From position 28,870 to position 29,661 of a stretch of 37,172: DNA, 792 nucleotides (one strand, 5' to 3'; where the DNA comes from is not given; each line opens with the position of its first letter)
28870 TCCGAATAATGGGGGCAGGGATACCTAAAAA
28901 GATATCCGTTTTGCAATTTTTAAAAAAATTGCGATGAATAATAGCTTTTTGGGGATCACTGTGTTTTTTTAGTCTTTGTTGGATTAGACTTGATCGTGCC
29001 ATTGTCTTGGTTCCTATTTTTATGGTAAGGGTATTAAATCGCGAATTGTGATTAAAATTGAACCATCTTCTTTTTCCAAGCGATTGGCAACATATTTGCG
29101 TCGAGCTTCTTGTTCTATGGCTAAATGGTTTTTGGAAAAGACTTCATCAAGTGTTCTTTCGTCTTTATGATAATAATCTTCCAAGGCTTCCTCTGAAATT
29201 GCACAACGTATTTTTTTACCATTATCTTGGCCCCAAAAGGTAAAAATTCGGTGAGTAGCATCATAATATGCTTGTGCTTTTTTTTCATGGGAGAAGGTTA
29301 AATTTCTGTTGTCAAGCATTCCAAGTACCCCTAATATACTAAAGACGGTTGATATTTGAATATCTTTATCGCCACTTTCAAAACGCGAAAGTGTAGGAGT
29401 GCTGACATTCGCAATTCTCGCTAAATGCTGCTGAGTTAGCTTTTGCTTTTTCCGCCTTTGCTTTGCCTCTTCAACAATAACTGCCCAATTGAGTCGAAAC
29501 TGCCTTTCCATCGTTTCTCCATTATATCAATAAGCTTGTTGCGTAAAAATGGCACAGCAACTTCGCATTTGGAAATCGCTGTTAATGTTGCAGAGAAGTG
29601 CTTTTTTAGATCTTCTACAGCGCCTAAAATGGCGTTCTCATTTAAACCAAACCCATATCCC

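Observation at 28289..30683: hipA-first tricistron: HipA kinase, then an oversized HTH protein starting 76 nt inside hipA, then an AlkD-like DNA-repair protein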

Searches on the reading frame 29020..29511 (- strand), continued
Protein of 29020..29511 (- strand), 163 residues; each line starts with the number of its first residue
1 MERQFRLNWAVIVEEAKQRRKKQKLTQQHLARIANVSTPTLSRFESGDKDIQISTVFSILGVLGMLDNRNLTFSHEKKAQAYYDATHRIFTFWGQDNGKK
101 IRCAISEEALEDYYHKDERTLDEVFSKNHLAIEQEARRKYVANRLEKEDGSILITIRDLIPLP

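Call 43: predict_structure(alignment_id=A2)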
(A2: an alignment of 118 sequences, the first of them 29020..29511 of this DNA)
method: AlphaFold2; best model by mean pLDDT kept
length: 163 residues; sequences in the alignment: 118
mean_pLDDT: 88.0   pTM: 0.65
mean pLDDT of the five models: 88.0, 87.8, 87.5, 86.0, 85.9
residues with pLDDT >= 90: 100; 70-90: 49; 50-70: 13; < 50: 1
segments of 3 or more residues with pLDDT < 50: none
pLDDT, mean of each block of 10 residues (from residue 1): 71 93 95 95 90 90 86 74 92 91 94 81 90 93 89 93 59
secondary structure, 60 per line:
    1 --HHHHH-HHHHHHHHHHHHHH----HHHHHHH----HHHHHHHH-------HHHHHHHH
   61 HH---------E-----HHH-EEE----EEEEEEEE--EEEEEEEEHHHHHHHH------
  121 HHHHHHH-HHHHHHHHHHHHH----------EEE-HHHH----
elements in order: H3-7 H9-22 H27-33 H38-45 H53-62 E82-84 E89-96 E99-106 H107-114 H121-127 H129-141 E152-154 H156-159

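Call 45: fold_search(model_id=the predicted structure, library=pdb)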
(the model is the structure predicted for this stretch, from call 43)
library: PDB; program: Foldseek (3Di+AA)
matches with E <= 10: 1101; with E <= 0.001: 1
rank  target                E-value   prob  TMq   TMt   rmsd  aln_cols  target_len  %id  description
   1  2gpi                  1.5e-04  1.00  0.43  0.74   3.3        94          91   20  Crystal structure of a protein of unknown function from duf1488 family (shew_3726) from shewanella loihica pv-4 at 1.60  (released 2006-06-13)
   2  9u9g_A                1.0e-03  1.00  0.34  0.69   3.3        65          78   34  Crystal structure of antitoxin HipB from Pseudomonas fluorescens 2P24 (released 2026-04-01)
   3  9u9g_B                1.2e-03  1.00  0.34  0.69   3.4        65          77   34  Crystal structure of antitoxin HipB from Pseudomonas fluorescens 2P24 (released 2026-04-01)
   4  8ezt_C                1.8e-03  1.00  0.33  0.74   4.3        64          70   28  Crystal structure of HipB(Lp) from Legionella pneumophila (released 2023-09-27)
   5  9u9g_C                1.9e-03  1.00  0.35  0.64   9.7        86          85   28  Crystal structure of antitoxin HipB from Pseudomonas fluorescens 2P24 (released 2026-04-01)
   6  8ezt_B                2.5e-03  1.00  0.33  0.74   4.3        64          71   28  Crystal structure of HipB(Lp) from Legionella pneumophila (released 2023-09-27)
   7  1zz9_C                3.6e-03  1.00  0.30  0.26  11.9        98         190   16  Crystal Structure of FeII HppE (released 2005-07-26)
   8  8ezt_A                4.2e-03  1.00  0.33  0.76   4.2        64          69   28  Crystal structure of HipB(Lp) from Legionella pneumophila (released 2023-09-27)
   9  4pu4_D                4.5e-03  1.00  0.33  0.67   5.6        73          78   33  Shewanella oneidensis MR-1 Toxin Antitoxin System HipA, HipB and its operator DNA complex (space group P21) (released 2014-08-06)
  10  1zz6_A                4.7e-03  1.00  0.29  0.27  11.2        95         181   16  Crystal Structure of Apo-HppE (released 2005-07-26)
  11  2bno_A                5.6e-03  1.00  0.29  0.25  11.4        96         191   16  The structure of Hydroxypropylphosphonic acid epoxidase from S. wedmorenis. (released 2005-10-05)
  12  4pu7_B                5.9e-03  1.00  0.33  0.81   1.1        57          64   42  Shewanella oneidensis Toxin Antitoxin System Antitoxin Protein HipB Resolution 1.85 (released 2014-08-06)
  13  4pu7_A                6.7e-03  1.00  0.32  0.71   1.1        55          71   44  Shewanella oneidensis Toxin Antitoxin System Antitoxin Protein HipB Resolution 1.85 (released 2014-08-06)
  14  3dnv_B                6.7e-03  1.00  0.34  0.74   6.5        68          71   25  MDT Protein (released 2009-01-27)
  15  2b5a_A                7.5e-03  1.00  0.33  0.64   3.7        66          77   21  C.BclI, Control Element of the BclI Restriction-Modification System (released 2006-01-03)
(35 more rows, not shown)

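Call 46: search_protein_families(library=padloc, proteins=[window:29020-29511:-], max_evalue=0.01)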
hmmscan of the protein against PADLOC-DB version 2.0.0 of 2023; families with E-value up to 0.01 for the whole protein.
window:29020-29511:- (163 aa): 8 families
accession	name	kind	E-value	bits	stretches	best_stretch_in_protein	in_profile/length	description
PDLC02926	HTH_VI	-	3.6e-07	28.3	1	16-63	6-53/92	-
PDLC03952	RmrA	-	2.8e-06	24.4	1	11-103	22-111/395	-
PDLC03669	Control_protein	-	0.00012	20.3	1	14-76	12-71/96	control protein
PDLC03949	RmrA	-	0.00015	18.8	1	19-65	10-56/363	-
PDLC03951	RmrA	-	0.00015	18.8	1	16-82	13-79/400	-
PDLC03946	RmrA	-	0.00016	18.5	1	19-64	10-55/357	-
PDLC04775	PDC-M69A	-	0.0007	18.1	1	12-77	8-73/113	-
PDLC03665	Control_protein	-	0.0027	16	0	17-74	15-72/77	control protein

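Call 51: search_dna_similar(query=window:29020-29511:-, collection=plasmids, mode=protein, max_evalue=0.001, max_rows=25)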
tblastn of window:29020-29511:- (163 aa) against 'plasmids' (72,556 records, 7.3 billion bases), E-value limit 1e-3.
No match.

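Call 64: search_dna_similar(query=window:29020-29511:-, collection=phages, mode=protein, max_evalue=0.001, max_rows=10)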
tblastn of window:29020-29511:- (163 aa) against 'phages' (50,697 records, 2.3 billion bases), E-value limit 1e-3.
No match.

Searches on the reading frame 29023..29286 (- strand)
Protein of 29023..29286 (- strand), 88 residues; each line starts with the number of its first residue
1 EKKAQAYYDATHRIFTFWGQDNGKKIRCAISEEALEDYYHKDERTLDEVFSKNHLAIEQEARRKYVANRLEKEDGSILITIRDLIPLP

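Call 54: find_homologous_proteins(query=window:29023-29286:-, max_evalue=0.001)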
Query window:29023-29286:- (88 aa): 7 proteins with E <= 0.001 among 8 candidates.
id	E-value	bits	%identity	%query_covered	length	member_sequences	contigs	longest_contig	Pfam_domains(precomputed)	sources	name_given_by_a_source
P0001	5.5e-52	191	100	100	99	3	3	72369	PF07369.17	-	-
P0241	1.2e-16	78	57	88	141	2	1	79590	PF07369.17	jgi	-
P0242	3.1e-16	77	51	93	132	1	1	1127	PF07369.17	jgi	jgi:hypothetical protein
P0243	3.4e-13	67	52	81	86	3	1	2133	PF07369.17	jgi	jgi:hypothetical protein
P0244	1.7e-9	55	53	68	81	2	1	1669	PF07369.17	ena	-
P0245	2.3e-8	52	47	81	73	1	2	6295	PF07369.17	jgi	jgi:hypothetical protein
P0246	3.2e-7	48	56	67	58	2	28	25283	PF07369.17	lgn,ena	-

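Call 60: search_protein_representatives(protein=window:29023-29286:-)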
Query: 88 residues. Proteins with E-value up to 0.001 (for the whole library): 104; up to 1e-10: 15; up to 1e-30: 1. The best 104 are listed.
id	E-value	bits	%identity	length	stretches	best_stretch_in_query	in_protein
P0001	1.8e-52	190.8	100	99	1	1-88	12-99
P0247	2.5e-19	85.1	59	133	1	7-85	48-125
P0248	1.9e-14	69.5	54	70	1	17-84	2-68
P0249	3.8e-14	68.6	48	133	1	7-84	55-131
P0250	1.5e-13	66.7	46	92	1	7-85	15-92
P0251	2.7e-13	65.9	51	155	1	11-84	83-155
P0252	6.1e-13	64.7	47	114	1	12-85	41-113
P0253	2.7e-12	62.6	48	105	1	6-69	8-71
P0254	2.8e-12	62.6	47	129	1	5-83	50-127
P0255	4.7e-12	61.9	46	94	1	7-83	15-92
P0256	6.5e-12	61.4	44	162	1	6-84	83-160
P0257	9.4e-12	60.9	51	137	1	14-84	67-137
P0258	1.7e-11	60.1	51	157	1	5-83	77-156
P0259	3.1e-11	59.3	46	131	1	11-81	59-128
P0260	4.4e-11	58.8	52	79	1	16-73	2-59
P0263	1.8e-10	56.8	47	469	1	7-83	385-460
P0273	1.3e-09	54.1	35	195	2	5-86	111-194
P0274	4.0e-09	52.5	44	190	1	8-85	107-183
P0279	1.1e-08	51.1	47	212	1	8-84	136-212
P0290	3.9e-07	46.2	41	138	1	6-79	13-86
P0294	6.0e-07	45.6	46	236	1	14-84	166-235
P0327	1.5e-04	38.0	44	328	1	5-84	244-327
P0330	1.7e-04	37.8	40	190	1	8-83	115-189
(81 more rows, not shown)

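Call 61: search_protein_families(library=pfam, proteins=[P0263, P0327, P0294, P0279, P0273, P0274, P0330, P0250, P0247, P0290], max_evalue=0.001)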
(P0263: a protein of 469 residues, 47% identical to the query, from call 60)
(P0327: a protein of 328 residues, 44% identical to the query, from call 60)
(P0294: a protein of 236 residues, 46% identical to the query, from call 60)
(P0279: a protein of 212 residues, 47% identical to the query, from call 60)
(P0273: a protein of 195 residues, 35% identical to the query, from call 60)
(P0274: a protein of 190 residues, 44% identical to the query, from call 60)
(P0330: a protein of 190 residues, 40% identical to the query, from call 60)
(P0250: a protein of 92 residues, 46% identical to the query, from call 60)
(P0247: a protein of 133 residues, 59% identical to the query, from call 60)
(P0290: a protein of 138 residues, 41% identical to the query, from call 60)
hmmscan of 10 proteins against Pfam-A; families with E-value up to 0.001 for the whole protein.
P0263 (469 aa): 2 families
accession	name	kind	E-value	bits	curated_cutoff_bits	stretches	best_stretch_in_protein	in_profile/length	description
PF07369.16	DUF1488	-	4.7e-14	52.6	22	1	377-455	1-81/82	Protein of unknown function (DUF1488)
PF02661.23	Fic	-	4.7e-13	50.2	24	1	244-326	20-93/93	Fic/DOC family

P0327 (328 aa): 1 family
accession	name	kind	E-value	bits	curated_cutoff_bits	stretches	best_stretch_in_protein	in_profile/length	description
PF07369.16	DUF1488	-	2.5e-17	63.1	22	1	238-320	1-80/82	Protein of unknown function (DUF1488)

P0294 (236 aa): 2 families
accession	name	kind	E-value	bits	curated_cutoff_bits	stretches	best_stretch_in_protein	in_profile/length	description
PF07369.16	DUF1488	-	1.6e-10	41.2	22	1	152-229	2-81/82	Protein of unknown function (DUF1488)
PF00724.26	Oxidored_FMN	-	0.00026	20.8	27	1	2-92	199-302/342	NADH:flavin oxidoreductase / NADH oxidase family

P0279 (212 aa): 1 family
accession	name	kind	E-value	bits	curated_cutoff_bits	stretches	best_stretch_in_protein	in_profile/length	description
PF07369.16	DUF1488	-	1.1e-17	64.2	22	1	127-206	1-81/82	Protein of unknown function (DUF1488)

P0273 (195 aa): 1 family
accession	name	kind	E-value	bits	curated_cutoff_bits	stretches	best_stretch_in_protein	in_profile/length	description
PF07369.16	DUF1488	-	5.8e-28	97.2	22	2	106-185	2-80/82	Protein of unknown function (DUF1488)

P0274 (190 aa): 2 families
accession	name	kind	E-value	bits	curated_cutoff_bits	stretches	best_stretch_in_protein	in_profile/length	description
PF07369.16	DUF1488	-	5e-18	65.3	22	1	98-176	1-81/82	Protein of unknown function (DUF1488)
PF02661.23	Fic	-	1.2e-09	39.3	24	1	8-47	49-93/93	Fic/DOC family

P0330 (190 aa): 1 family
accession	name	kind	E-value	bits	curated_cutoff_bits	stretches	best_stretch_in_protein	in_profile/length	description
PF07369.16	DUF1488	-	2.3e-18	66.4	22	1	109-184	3-81/82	Protein of unknown function (DUF1488)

P0250 (92 aa): 1 family
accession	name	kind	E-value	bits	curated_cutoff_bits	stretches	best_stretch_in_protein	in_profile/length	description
PF07369.16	DUF1488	-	6.3e-14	52.2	22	1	7-84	1-80/82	Protein of unknown function (DUF1488)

P0247 (133 aa): 1 family
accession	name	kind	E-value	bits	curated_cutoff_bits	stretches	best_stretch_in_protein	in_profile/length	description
PF07369.16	DUF1488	-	1.3e-13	51.2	22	1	41-118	2-81/82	Protein of unknown function (DUF1488)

P0290 (138 aa): 1 family
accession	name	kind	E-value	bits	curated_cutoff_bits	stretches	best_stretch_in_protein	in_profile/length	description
PF07369.16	DUF1488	-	2.1e-14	53.7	22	1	9-85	3-81/82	Protein of unknown function (DUF1488)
